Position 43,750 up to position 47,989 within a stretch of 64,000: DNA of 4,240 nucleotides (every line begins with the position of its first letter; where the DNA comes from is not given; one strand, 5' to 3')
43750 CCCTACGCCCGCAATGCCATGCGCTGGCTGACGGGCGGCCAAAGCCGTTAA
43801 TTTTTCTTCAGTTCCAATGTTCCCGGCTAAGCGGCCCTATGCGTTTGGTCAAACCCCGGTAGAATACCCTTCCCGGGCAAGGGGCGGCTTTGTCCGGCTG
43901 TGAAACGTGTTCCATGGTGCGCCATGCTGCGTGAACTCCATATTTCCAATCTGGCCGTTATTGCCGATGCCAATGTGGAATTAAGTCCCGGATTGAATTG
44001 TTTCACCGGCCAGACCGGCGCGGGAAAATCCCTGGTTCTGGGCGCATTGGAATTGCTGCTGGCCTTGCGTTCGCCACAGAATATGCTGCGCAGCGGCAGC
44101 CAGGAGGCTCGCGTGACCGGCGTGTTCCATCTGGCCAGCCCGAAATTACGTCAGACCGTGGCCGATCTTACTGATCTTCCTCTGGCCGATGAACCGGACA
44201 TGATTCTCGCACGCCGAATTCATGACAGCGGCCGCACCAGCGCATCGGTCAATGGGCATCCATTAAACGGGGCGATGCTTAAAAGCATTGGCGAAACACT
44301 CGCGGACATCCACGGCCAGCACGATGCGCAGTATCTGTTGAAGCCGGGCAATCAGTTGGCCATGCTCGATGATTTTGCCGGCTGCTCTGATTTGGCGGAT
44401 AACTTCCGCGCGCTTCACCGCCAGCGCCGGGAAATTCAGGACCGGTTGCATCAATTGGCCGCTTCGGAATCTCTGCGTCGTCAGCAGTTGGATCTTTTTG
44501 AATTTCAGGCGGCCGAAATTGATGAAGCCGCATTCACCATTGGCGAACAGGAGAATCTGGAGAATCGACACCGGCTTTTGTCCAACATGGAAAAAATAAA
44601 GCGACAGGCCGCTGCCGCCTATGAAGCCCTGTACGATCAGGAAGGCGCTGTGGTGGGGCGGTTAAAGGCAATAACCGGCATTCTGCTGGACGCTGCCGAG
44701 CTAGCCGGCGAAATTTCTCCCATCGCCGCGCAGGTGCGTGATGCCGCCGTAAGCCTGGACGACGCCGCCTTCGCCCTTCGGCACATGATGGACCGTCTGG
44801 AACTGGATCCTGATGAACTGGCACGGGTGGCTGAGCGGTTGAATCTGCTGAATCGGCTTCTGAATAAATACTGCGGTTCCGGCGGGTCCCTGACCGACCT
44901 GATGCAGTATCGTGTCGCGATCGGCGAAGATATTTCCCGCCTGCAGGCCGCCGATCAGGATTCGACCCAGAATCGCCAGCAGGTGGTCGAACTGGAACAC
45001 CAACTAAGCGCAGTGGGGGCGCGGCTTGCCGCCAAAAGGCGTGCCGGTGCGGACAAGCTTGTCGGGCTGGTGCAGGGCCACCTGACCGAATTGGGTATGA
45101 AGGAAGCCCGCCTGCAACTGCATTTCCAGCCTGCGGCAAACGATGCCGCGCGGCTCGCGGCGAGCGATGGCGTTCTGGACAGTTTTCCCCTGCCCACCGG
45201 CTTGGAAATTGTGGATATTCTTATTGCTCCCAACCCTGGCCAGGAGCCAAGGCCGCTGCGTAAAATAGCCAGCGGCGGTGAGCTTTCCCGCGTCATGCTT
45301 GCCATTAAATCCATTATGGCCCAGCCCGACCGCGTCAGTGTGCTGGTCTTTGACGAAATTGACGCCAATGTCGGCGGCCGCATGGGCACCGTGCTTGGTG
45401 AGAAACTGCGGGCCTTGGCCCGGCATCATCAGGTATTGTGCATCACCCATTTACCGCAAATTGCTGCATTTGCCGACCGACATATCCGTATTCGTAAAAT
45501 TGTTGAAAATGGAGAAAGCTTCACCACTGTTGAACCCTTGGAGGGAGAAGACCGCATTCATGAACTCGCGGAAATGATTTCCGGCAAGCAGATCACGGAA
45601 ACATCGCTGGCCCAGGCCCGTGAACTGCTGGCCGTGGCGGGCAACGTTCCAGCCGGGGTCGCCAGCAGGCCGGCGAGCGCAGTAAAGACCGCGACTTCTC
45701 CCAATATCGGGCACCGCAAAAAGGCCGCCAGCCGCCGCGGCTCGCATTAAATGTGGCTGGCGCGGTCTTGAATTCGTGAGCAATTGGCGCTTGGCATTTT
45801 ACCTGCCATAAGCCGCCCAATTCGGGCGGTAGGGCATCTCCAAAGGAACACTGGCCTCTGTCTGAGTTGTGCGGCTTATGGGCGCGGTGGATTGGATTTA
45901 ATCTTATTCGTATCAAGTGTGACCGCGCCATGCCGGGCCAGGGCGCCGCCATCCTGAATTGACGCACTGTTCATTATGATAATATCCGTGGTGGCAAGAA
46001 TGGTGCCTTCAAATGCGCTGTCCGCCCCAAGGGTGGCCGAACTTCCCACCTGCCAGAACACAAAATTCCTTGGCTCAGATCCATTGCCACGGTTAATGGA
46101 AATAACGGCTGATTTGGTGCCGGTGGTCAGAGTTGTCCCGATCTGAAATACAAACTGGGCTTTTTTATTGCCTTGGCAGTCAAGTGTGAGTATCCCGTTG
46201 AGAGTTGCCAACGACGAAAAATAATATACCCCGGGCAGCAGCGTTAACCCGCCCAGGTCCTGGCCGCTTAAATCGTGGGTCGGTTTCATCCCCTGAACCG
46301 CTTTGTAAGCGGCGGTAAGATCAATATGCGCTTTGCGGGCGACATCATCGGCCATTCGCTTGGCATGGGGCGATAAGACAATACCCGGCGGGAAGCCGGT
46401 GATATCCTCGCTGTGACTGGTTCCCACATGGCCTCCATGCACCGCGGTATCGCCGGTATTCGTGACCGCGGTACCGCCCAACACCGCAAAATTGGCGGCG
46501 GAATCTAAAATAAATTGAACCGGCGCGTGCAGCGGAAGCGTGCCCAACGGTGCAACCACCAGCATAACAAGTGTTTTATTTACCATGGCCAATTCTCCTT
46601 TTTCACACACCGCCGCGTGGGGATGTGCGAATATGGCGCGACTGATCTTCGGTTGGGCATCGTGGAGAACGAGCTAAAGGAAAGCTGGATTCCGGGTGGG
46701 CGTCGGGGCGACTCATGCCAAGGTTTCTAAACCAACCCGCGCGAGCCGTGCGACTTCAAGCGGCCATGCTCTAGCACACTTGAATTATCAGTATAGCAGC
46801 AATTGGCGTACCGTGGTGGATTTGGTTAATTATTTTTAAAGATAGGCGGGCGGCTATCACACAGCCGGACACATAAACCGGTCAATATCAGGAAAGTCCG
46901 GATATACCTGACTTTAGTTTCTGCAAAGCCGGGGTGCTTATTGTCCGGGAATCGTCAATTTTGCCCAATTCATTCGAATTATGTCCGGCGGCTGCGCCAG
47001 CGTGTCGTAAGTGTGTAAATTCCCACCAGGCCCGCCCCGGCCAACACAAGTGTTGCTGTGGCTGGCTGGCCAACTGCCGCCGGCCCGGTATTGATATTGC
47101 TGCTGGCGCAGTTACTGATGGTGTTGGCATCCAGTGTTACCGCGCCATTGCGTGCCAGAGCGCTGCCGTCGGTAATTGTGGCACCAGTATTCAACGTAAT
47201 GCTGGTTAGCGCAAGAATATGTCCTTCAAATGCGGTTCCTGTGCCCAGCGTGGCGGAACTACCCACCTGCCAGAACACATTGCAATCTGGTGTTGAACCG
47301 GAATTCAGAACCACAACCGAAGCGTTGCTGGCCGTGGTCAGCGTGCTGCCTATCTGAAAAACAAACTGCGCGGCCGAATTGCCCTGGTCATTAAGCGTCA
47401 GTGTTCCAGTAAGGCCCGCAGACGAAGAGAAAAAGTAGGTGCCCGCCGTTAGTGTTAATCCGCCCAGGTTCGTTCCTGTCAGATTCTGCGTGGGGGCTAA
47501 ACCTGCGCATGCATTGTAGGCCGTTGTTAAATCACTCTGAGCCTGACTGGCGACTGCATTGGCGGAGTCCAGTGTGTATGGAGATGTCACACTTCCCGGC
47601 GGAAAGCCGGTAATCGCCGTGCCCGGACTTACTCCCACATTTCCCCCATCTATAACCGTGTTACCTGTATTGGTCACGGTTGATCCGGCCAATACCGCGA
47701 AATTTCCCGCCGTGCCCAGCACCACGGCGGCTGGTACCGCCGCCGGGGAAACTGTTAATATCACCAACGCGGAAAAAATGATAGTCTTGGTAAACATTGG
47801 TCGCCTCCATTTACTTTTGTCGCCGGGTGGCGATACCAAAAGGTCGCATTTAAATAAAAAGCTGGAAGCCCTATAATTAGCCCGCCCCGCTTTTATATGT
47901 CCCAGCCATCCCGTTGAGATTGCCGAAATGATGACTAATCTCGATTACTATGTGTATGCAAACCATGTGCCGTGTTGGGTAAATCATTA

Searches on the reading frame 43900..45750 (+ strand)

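Call 25: search_protein_families(library=pfam, proteins=[window:43900-45750:+], max_evalue=0.01)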
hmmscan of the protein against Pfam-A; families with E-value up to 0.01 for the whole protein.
window:43900-45750:+ (616 aa): 4 families
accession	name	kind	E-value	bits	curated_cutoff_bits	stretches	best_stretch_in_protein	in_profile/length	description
PF02463.25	SMC_N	-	2.1e-13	50.7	40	1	10-533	2-213/220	RecF/RecN/SMC N terminal domain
PF13476.12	AAA_23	-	1.7e-09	39.1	27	1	12-227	1-190/201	AAA domain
PF13175.12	AAA_15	-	4.1e-05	23.8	32.1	1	9-61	1-54/374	AAA ATPase domain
PF13304.12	AAA_21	-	0.00053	20.6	27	0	32-87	1-53/304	AAA domain, putative AbiEii toxin, Type IV TA system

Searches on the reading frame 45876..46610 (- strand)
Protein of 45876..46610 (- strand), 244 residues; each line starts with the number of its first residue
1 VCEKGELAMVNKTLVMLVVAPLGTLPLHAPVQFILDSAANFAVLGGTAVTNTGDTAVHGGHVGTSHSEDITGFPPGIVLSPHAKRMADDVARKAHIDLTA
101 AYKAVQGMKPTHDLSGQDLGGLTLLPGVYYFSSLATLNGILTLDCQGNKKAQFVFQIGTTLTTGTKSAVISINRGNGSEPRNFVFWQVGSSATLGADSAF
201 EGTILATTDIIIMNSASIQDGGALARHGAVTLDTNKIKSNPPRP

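Call 43: search_protein_families(library=pfam, proteins=[window:45876-46610:-], max_evalue=0.001)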
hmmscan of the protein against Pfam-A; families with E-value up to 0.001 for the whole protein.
window:45876-46610:- (244 aa): 1 family
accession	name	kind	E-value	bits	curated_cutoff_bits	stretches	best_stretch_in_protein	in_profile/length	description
PF11999.13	Ice_binding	-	1.8e-50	171.9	28.7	1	43-237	1-207/208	Ice-binding-like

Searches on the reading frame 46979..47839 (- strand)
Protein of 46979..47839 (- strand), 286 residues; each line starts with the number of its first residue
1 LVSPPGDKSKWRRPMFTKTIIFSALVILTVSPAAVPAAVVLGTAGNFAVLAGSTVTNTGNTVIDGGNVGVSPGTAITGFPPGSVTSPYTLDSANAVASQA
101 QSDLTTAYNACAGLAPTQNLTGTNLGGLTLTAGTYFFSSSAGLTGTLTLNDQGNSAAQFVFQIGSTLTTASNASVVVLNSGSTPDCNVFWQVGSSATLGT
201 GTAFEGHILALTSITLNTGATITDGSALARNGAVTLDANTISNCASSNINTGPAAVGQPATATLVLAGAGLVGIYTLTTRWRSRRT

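Call 43: search_protein_families(library=pfam, proteins=[window:46979-47839:-], max_evalue=0.001)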
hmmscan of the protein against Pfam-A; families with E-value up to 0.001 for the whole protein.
window:46979-47839:- (286 aa): 1 family
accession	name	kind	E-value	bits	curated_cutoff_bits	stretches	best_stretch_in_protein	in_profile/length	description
PF11999.13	Ice_binding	-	6.6e-58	196.2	28.7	1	49-241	1-207/208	Ice-binding-like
